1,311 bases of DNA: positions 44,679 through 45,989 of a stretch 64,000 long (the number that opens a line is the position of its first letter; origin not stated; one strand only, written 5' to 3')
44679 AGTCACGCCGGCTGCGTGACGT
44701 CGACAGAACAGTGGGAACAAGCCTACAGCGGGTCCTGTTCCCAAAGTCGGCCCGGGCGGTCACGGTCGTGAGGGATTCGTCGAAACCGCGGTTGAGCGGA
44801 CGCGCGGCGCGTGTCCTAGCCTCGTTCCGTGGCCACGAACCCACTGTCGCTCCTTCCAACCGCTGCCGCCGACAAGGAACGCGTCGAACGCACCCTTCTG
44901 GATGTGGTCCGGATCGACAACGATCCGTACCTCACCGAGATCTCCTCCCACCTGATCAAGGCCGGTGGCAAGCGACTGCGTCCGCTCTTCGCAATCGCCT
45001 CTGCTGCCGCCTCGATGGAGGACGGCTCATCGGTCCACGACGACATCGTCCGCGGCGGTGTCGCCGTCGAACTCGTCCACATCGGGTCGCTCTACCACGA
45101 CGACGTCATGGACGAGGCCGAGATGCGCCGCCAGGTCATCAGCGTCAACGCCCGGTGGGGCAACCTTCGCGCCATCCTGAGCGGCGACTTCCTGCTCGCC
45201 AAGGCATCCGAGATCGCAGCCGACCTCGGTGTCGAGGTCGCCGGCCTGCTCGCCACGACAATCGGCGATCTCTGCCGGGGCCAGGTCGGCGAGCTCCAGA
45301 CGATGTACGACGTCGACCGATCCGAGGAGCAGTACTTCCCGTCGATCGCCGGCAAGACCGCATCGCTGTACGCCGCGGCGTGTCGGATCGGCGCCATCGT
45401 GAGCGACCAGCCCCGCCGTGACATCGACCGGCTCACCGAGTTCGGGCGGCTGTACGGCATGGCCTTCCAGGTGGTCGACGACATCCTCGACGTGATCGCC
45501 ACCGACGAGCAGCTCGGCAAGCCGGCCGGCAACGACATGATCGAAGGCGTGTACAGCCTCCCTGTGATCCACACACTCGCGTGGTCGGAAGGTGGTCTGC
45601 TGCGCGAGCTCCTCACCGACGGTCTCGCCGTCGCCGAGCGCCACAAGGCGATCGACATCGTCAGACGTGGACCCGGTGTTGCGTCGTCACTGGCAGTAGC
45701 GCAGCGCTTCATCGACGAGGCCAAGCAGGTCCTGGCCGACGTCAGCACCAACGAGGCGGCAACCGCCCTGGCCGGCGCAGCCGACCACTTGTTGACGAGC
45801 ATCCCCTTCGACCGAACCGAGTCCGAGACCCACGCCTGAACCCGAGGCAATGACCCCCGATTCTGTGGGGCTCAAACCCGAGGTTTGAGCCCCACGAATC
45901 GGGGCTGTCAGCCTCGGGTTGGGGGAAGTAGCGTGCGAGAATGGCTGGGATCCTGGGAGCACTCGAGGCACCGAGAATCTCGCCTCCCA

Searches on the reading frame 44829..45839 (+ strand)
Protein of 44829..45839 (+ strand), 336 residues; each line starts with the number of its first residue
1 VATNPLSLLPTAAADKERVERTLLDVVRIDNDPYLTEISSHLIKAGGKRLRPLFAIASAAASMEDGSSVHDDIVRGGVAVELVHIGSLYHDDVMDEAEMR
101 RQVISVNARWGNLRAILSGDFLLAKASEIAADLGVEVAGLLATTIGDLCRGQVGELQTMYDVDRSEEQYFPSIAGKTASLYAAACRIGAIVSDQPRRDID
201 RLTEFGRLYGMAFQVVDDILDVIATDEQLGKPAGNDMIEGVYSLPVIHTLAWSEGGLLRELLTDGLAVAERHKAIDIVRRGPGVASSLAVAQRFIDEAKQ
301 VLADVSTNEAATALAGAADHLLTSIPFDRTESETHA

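Call 4: search_protein_families(library=pfam, proteins=[window:44829-45839:+], max_evalue=0.1)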
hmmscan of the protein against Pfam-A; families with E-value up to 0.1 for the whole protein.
window:44829-45839:+ (336 aa): 1 family
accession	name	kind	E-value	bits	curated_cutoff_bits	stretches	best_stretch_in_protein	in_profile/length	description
PF00348.22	polyprenyl_synt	-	3.3e-62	210.4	27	1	33-263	2-235/251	Polyprenyl synthetase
